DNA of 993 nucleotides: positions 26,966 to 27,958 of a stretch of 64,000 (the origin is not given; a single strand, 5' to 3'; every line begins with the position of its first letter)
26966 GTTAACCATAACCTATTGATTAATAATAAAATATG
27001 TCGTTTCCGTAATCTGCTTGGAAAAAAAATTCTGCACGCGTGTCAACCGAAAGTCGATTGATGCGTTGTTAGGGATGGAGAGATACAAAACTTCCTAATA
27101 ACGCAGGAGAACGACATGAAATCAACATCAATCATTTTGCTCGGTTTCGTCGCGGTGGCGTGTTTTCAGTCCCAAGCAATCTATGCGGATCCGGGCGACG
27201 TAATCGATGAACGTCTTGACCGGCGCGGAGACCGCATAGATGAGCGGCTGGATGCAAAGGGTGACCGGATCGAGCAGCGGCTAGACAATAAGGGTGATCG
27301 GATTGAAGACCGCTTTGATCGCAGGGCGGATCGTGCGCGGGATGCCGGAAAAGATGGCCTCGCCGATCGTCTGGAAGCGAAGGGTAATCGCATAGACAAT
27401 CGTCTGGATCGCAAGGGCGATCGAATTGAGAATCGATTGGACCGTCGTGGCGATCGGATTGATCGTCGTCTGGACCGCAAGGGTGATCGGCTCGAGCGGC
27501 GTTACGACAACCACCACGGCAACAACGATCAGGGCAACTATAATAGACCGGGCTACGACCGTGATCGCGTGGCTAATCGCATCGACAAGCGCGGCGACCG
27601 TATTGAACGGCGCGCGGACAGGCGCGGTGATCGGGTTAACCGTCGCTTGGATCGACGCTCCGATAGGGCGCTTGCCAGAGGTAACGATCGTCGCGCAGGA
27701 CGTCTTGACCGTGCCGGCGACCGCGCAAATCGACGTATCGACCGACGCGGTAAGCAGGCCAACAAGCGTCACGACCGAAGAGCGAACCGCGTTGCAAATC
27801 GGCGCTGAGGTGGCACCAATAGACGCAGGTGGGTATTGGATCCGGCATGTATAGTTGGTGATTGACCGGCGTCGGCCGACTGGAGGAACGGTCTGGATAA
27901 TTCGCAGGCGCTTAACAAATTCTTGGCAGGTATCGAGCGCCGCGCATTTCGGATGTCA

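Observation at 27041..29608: Self-contained five-gene ECF sigma cassette headed by a repeat protein under an ECF-type promoter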

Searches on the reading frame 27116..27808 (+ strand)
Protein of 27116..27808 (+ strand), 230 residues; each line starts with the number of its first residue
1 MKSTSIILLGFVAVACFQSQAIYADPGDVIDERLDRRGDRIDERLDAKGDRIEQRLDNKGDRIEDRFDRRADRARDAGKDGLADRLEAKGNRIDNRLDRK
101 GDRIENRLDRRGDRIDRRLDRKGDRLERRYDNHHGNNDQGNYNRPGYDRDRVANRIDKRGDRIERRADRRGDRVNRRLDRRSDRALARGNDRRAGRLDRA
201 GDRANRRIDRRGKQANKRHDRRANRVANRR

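Call 3: search_protein_families(library=pfam, proteins=[window:27116-27808:+], max_evalue=0.1)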
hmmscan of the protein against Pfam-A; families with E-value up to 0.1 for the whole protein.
window:27116-27808:+ (230 aa): 6 families
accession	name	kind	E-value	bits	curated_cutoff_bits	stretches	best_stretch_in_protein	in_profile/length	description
PF01442.23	Apolipoprotein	-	1.6e-06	28.4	90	1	30-128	82-176/190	Apolipoprotein A1/A4/E domain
PF05597.16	Phasin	-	2.1e-05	25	28.8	1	44-113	28-93/126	Poly(hydroxyalcanoate) granule associated protein (phasin)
PF21725.3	T7SS_signal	-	0.00067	20.1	27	1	51-98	4-51/241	Putative T7SS secretion signal domain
PF11101.13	DUF2884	-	0.0025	17.9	30.6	0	36-66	164-197/228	Protein of unknown function (DUF2884)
PF14097.11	SpoVAE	-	0.011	15.8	27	0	2-63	79-136/180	Stage V sporulation protein AE1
PF02601.20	Exonuc_VII_L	-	0.024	14.6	35.9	1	45-130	181-263/315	Exonuclease VII, large subunit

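Call 4: search_protein_families(library=ncbifam, proteins=[window:27116-27808:+], max_evalue=0.1)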
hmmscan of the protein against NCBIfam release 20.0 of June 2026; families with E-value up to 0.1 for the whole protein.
window:27116-27808:+ (230 aa): 2 families
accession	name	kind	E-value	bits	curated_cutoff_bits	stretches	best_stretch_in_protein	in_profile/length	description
NF047516.1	LA_3659_fam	equivalog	0.0007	19.2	36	1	39-128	123-211/221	LA_3659 family protein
NF047514.1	SpiroCoCo_N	equivalog_domain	0.0007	19.2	75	1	39-128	123-211/221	SpiroCoCo family coiled-coil protein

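Call 22: find_homologous_proteins(query=window:27116-27808:+, max_evalue=0.001)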
Query window:27116-27808:+ (230 aa): 153 proteins with E <= 0.001 among 8000 candidates; the best 120 are listed.
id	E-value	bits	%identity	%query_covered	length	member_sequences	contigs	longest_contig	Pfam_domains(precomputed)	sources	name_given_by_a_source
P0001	4.1e-35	139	70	46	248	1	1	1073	-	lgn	-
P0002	5.3e-31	126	57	57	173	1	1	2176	PF01442.24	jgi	jgi:hypothetical protein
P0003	8.2e-31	125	58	56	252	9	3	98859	-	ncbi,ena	-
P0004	1.7e-30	124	59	56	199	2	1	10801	-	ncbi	-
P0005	1.8e-29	121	67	42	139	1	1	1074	-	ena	-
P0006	2.5e-29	121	39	100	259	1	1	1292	PF14013.12,PF21725.4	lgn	-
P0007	1.1e-27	115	48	51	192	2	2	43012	-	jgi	jgi:hypothetical protein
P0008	1.5e-27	115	43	63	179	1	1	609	PF01442.24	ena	-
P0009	4.5e-27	113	52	54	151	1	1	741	-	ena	-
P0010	1.2e-26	112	51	50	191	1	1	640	-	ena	-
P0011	2.6e-26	111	50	53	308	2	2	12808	-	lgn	-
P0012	3.8e-26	110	52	38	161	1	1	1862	-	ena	-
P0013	7.2e-26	109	50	62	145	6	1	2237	-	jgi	-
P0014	1.7e-25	108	55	43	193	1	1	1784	-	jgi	jgi:hypothetical protein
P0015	1.7e-25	108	40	37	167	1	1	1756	-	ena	-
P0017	2.5e-25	107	48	55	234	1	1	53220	PF01442.24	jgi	jgi:hypothetical protein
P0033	5.5e-20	90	57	37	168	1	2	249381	-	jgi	jgi:Ni/Co efflux regulator RcnB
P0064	1.8e-15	75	58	37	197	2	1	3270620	-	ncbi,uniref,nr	ncbi:hypothetical protein LYSHEL_05450 [Lysobacter helvus]|uniref:Uncharacterized protein n=1 Tax=Ly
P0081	6.8e-13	67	45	50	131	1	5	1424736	-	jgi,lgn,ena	-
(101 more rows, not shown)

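Call 24: find_encoding_contigs(protein=P0064, flank=4000, max_places=2)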
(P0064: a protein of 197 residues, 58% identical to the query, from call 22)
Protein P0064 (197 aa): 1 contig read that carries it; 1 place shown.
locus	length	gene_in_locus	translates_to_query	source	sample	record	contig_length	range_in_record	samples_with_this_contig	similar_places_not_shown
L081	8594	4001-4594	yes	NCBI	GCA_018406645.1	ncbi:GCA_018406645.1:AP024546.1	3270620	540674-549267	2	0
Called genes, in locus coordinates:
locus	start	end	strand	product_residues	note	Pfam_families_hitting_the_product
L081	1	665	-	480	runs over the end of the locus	PF00392:GntR, PF00155:Aminotran_1_2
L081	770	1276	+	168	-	-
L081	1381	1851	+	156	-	-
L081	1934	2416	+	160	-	-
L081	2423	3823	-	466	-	PF02233:PNTB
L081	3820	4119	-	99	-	PF12769:PNTB_4TM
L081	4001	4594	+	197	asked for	-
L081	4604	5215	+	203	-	PF08281:Sigma70_r4_2, PF04545:Sigma70_r4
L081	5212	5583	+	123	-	-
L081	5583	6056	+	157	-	PF11304:DUF3106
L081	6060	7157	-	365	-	PF05222:AlaDh_PNT_N, PF02826:2-Hacid_dh_C (faint), PF01262:AlaDh_PNT_C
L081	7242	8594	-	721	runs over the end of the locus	PF07793:DUF1631, PF26671:DUF1631_2nd, PF26672:DUF1631_3rd, PF26670:DUF1631_C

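Call 25: find_encoding_contigs(protein=P0033, flank=4000, max_places=2)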
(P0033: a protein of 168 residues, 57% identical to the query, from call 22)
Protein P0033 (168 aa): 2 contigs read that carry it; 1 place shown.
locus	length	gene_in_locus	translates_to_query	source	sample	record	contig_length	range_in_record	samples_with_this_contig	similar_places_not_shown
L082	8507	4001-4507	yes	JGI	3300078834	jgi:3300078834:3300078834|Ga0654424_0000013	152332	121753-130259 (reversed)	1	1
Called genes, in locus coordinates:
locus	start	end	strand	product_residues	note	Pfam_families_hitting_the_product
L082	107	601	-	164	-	PF18735:HEPN_RiboL-PSP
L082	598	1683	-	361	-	PF03235:GmrSD_N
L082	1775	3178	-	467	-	PF02233:PNTB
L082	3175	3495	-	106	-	PF12769:PNTB_4TM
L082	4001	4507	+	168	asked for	-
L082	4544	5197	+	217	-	PF08281:Sigma70_r4_2, PF04545:Sigma70_r4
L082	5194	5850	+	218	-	-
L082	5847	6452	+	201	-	PF11304:DUF3106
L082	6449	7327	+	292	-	PF00135:COesterase (faint), PF20434:BD-FAE, PF07859:Abhydrolase_3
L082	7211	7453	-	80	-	-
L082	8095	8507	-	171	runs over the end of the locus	-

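Call 26: find_encoding_contigs(protein=P0081, flank=4000, max_places=2)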
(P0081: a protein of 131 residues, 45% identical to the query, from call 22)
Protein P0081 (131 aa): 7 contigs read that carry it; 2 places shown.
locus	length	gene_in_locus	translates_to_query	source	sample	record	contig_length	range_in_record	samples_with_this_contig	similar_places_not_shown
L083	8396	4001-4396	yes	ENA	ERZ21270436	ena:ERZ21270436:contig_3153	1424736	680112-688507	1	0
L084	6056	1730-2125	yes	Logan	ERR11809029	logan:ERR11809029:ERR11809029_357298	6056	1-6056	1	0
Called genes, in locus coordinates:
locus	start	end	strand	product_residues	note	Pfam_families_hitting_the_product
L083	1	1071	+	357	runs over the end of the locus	PF00793:DAHP_synth_1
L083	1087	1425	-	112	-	PF07238:PilZ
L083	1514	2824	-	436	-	PF00990:GGDEF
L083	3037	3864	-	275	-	PF10977:DUF2797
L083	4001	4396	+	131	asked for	-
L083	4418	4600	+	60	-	-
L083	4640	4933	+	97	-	-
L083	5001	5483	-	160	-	-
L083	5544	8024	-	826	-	PF02687:FtsX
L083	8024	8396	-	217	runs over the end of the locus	PF00005:ABC_tran, PF13304:AAA_21 (faint)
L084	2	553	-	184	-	?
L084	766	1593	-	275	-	PF10977:DUF2797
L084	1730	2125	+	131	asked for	-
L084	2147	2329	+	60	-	-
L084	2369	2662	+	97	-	-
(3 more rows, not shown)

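Call 27: find_encoding_contigs(protein=P0017, flank=4000, max_places=2)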
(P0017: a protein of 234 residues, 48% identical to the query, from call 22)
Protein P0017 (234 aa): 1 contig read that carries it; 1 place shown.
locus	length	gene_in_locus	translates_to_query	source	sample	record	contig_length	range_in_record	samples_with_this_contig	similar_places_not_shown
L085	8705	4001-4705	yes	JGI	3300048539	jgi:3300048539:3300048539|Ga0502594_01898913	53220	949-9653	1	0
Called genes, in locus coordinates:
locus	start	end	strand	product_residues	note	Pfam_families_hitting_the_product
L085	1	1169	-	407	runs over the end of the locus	PF00903:Glyoxalase, PF22677:Ble-like_N (weak)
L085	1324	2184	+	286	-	PF01522:Polysacc_deac_1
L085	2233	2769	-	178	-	-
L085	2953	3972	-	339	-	PF09084:NMT1, PF13379:NMT1_2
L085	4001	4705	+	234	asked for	PF01442:Apolipoprotein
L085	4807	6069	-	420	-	PF12697:Abhydrolase_6 (weak)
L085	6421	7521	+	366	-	PF00190:Cupin_1 (faint), PF07883:Cupin_2 (faint)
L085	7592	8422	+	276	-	PF00903:Glyoxalase (weak)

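Call 32: find_related_loci(query=window:27116-27808:+, collection=metagenome_contigs, flank=3500)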
Query window:27116-27808:+ (230 aa) in metagenome_contigs; peptide patterns used: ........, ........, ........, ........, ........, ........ (x = any residue, [..] = any of these).
262 stretches matched a pattern; 134 encode a relative of the query (tblastn E <= 1e-3); the best 80 are kept; 80 distinct loci.
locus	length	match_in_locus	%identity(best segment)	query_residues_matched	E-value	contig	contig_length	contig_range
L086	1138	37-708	75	1-230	4e-93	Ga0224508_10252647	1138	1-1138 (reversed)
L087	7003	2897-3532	72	1-229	3e-79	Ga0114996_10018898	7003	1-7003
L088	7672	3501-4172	72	1-230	9e-69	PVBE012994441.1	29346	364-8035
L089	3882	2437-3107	74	1-230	3e-68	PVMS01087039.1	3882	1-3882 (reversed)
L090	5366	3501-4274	44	1-226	5e-50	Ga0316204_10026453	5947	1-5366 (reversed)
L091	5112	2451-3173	49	1-228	3e-50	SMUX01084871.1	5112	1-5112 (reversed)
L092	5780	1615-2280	46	1-227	3e-44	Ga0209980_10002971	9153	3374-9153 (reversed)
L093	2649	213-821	52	1-220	4e-44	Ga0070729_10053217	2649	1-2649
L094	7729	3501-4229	47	1-229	2e-43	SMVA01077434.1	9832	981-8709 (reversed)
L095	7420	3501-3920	63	1-229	7e-43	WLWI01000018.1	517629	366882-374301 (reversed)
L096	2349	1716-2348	48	1-226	8e-43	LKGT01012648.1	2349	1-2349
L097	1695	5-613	51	32-228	3e-43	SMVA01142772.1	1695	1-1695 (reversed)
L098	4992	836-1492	46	1-229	2e-42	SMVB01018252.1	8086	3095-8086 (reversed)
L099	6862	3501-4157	46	1-229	2e-42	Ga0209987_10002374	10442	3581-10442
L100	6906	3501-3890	62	1-229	3e-42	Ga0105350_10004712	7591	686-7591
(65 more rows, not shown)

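Call 38: search_solved_structures(query=window:27116-27808:+, max_evalue=1)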
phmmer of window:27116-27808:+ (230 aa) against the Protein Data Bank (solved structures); distinct sequences matched with E-value up to 1: 2.
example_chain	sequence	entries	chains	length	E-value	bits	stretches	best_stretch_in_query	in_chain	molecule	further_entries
3s84_A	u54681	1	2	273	0.17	14.7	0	39-217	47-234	Apolipoprotein A-IV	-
9hx4_F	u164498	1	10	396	0.61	12.9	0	40-218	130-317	Apolipoprotein A-IV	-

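Call 45: predict_structure(alignment_id=A2)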
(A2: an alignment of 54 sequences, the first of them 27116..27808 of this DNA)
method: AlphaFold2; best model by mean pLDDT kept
length: 230 residues; sequences in the alignment: 54
mean_pLDDT: 84.3   pTM: 0.48
mean pLDDT of the five models: 84.3, 81.5, 79.1, 78.8, 75.4
residues with pLDDT >= 90: 135; 70-90: 50; 50-70: 36; < 50: 9
segments of 3 or more residues with pLDDT < 50: 143-145
pLDDT, mean of each block of 10 residues (from residue 1): 52 58 67 88 91 93 95 97 96 93 93 91 90 73 52 72 86 92 92 90 93 94 91
secondary structure, 60 per line:
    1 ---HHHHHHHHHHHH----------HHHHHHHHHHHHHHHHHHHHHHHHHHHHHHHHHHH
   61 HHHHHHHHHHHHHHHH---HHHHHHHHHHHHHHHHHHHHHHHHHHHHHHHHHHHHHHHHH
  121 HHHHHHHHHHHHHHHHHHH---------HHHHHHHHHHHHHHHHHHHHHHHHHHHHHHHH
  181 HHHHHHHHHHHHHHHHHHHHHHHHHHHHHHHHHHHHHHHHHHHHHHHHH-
elements in order: H4-15 H26-76 H80-139 H149-229

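Call 49: fold_search(model_id=the predicted structure, library=pdb)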
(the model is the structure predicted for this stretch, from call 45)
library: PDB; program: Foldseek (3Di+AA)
matches with E <= 10: 84; with E <= 0.001: 0
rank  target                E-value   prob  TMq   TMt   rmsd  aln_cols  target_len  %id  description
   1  9jsd                  4.5e-01  0.35  0.22  0.33  10.0       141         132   15  Cryo-EM structure of Snf7 linker extension (released 2025-10-08)
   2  7abk                  4.5e-01  0.21  0.20  0.23  14.8       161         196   16  Helical structure of PspA (released 2021-08-04)
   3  9eom                  8.2e-01  0.35  0.25  0.26  11.1       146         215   18  250A Vipp1 dL10Ala helical tubes in the presence of EPL (released 2024-10-16)
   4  8qbw                  8.2e-01  0.25  0.28  0.29  20.0       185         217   12  Cryo-EM structure of Vipp1-deltaH6_aa1-219 helical filament with lattice 3 (Vipp1-deltaH6_L3) (released 2024-09-11)
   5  8qfv                  8.8e-01  0.28  0.25  0.26  13.0       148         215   20  305A Vipp1 helical tubes in the presence of EPL (released 2024-09-11)
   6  9hzx_0                1.0e+00  0.21  0.25  0.27  18.2       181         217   15  280 A SynPspA rod after incubation with EPL (released 2025-08-13)
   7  7o3x_A                1.1e+00  0.21  0.25  0.27  14.9       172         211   17  Structural basis for VIPP1 oligomerization and maintenance of thylakoid membrane integrity (released 2021-06-30)
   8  7o3x_B                1.1e+00  0.21  0.25  0.26  17.6       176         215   18  Structural basis for VIPP1 oligomerization and maintenance of thylakoid membrane integrity (released 2021-06-30)
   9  7o3w_A                1.5e+00  0.18  0.25  0.27  17.4       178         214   15  Structural basis for VIPP1 oligomerization and maintenance of thylakoid membrane integrity (released 2021-06-30)
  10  8qbr                  1.5e+00  0.18  0.26  0.27  20.4       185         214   14  Cryo-EM structure of Vipp1 helical filament with lattice 1 (Vipp1_L1) (released 2024-09-18)
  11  5fd9                  2.1e+00  0.18  0.23  0.38   9.9       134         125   15  X-ray Crystal Structure of ESCRT-III Snf7 core domain (conformation B) (released 2015-12-30)
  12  8qbs                  2.1e+00  0.14  0.26  0.29  18.0       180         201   13  Cryo-EM structure of Vipp1-F197K/L200K helical filament with lattice 1 (Vipp1-F197K/L200K_L1) (released 2024-09-11)
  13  4biz_D                2.4e+00  0.12  0.18  0.20   7.7        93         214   16  Crystal structure of CpxAHDC (orthorhombic form 2) (released 2014-04-23)
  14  8h7d_B                2.7e+00  0.18  0.23  0.46   5.9        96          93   14  Crystal structure of a de novo enzyme, ferric enterobactin esterase Syn-F4 (K4T) (released 2023-09-20)
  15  8toc_a                2.9e+00  0.63  0.37  0.16   2.8       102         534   17  Acinetobacter phage AP205 (released 2024-03-06)
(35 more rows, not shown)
